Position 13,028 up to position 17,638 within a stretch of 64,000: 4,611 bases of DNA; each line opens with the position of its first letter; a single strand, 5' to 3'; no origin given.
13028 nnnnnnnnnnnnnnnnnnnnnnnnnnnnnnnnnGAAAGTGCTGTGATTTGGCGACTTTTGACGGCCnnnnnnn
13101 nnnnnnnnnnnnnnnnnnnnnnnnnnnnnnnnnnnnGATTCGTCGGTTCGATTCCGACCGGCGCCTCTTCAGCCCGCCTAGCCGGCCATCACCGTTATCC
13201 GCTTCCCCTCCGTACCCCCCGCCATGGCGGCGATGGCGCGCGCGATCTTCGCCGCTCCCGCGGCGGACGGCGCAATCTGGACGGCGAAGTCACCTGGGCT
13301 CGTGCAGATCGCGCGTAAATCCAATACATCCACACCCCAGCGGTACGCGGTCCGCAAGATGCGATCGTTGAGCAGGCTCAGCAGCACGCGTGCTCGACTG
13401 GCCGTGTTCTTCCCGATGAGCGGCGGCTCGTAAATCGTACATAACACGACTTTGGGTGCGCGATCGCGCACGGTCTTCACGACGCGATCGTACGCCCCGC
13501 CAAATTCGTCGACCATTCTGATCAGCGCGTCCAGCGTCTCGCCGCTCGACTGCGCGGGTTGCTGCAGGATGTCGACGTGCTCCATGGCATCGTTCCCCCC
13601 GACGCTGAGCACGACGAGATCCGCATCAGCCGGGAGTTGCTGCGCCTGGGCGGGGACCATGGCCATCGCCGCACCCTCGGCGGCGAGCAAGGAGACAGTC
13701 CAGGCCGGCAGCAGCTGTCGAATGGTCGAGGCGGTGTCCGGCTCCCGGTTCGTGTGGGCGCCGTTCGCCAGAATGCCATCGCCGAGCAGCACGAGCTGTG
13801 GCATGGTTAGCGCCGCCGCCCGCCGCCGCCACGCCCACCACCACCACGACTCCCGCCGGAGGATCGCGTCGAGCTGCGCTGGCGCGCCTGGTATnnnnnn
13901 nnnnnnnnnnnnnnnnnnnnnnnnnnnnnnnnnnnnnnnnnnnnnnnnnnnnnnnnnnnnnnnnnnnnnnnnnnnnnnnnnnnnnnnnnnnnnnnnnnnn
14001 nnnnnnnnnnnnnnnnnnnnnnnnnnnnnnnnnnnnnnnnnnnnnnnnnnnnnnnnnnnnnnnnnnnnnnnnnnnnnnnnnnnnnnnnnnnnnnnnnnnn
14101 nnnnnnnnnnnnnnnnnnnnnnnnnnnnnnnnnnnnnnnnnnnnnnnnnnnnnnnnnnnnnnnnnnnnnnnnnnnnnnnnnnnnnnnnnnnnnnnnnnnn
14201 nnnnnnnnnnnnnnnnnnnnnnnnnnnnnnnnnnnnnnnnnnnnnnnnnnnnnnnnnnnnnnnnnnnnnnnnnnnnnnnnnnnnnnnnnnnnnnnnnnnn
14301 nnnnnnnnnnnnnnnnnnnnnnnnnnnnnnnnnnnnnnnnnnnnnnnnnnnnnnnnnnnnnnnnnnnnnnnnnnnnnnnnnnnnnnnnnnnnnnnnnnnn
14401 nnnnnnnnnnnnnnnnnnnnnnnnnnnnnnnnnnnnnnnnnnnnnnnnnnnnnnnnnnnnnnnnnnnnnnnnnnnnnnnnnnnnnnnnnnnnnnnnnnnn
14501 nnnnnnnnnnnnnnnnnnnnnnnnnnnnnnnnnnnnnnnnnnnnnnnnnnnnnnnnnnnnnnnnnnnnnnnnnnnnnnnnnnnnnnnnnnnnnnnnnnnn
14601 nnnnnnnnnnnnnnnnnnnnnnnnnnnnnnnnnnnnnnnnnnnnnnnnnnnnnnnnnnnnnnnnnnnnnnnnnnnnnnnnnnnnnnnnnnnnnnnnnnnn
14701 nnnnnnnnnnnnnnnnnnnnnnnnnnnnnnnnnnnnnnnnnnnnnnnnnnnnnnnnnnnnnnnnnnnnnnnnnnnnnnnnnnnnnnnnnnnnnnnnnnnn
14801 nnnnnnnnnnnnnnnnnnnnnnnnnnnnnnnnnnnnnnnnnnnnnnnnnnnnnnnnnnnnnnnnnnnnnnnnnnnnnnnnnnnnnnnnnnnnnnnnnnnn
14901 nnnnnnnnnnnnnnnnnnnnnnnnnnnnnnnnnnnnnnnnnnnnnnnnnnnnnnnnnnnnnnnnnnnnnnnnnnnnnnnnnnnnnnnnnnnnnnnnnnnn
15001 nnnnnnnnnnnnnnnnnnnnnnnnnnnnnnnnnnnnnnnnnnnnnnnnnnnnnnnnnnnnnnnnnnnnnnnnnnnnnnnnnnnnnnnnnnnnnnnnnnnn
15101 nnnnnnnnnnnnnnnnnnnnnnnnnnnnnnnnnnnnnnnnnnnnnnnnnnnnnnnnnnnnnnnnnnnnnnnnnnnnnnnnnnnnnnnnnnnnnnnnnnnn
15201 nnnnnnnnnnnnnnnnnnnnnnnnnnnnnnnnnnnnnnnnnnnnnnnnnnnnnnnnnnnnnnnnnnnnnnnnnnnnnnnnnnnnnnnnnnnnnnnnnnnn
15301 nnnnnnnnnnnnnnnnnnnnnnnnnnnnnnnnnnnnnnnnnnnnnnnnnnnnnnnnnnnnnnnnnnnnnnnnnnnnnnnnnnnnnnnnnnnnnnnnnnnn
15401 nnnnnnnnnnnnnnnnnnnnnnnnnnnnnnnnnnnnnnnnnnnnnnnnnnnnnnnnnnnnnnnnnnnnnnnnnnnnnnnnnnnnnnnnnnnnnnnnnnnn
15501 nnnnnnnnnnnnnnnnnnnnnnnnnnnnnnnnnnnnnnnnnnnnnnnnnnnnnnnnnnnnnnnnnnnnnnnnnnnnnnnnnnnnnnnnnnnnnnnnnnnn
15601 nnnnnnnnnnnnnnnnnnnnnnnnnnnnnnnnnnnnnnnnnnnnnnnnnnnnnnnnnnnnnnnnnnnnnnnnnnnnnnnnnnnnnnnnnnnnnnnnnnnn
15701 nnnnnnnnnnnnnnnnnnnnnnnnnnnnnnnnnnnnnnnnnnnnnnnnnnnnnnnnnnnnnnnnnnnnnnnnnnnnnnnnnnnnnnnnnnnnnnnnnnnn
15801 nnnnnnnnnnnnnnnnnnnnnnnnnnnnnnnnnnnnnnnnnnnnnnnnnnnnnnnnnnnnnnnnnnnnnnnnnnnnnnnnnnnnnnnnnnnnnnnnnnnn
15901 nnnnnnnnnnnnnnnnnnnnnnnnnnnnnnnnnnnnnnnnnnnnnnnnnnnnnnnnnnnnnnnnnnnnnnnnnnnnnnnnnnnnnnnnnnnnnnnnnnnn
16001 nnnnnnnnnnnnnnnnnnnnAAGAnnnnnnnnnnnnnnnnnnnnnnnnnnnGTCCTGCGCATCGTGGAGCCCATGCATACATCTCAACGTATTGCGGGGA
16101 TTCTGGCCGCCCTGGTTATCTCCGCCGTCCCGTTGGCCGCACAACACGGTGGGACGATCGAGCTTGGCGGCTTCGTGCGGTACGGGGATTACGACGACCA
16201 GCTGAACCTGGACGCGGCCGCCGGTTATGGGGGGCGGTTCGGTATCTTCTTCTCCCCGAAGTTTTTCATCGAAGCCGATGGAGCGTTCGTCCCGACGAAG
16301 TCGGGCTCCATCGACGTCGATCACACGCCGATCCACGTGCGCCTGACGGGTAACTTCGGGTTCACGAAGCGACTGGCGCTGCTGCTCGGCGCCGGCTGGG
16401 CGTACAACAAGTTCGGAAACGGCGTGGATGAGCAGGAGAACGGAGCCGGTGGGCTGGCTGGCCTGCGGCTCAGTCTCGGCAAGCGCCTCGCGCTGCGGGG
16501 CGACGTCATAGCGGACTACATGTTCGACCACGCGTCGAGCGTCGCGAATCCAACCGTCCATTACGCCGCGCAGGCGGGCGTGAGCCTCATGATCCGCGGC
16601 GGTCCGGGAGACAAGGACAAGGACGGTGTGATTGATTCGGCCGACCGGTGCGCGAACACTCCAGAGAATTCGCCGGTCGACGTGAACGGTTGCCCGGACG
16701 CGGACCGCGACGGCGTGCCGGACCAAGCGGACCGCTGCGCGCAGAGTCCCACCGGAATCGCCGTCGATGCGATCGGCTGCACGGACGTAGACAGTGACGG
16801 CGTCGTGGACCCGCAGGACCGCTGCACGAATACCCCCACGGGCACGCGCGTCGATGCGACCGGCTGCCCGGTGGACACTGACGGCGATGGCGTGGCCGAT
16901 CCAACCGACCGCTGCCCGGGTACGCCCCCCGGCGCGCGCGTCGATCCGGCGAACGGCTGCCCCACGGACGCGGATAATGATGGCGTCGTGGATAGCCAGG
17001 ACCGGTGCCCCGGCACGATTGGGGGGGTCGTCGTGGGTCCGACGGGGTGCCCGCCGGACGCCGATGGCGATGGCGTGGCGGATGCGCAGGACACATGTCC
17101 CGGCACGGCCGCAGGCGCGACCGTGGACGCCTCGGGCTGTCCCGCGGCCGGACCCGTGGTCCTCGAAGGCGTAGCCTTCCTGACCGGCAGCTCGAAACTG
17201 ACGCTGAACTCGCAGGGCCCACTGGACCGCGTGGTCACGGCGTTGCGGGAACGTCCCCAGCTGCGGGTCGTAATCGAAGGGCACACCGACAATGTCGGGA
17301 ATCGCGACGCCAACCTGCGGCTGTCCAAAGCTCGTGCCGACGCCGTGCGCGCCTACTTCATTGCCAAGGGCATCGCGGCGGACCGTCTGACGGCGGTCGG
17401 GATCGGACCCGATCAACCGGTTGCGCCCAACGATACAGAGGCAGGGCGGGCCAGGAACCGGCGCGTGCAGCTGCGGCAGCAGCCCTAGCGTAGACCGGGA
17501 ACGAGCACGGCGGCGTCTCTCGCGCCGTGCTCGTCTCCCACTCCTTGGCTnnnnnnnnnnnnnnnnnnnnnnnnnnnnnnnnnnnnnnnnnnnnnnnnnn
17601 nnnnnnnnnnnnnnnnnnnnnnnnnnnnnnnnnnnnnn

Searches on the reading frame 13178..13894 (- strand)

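Call 12: search_protein_families(library=pfam, proteins=[window:13178-13894:-], max_evalue=0.001)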
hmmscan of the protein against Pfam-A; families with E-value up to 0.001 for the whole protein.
window:13178-13894:- (238 aa): 1 family
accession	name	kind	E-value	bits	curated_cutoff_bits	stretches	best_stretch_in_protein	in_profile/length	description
PF13472.12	Lipase_GDSL_2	-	1.6e-13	52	32.9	1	37-213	2-175/178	GDSL-like Lipase/Acylhydrolase family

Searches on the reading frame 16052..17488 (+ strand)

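Call 7: search_protein_families(library=pfam, proteins=[window:16052-17488:+], max_evalue=0.001)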
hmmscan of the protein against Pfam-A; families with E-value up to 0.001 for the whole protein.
window:16052-17488:+ (478 aa): 4 families
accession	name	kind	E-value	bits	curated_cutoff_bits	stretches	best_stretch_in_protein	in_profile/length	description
PF00691.25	OmpA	-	1.4e-22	80.3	27.2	1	376-470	2-98/98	OmpA family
PF02412.23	TSP_3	-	4.9e-18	65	25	1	333-353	12-32/36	Thrombospondin type 3 repeat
PF13505.12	OMP_b-brl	-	1.3e-08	35.6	28.7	1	16-152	2-150/175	Outer membrane protein beta-barrel domain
PF05359.17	DUF748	-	5.7e-07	28.4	50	1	371-417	878-924/1037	Domain of Unknown Function (DUF748)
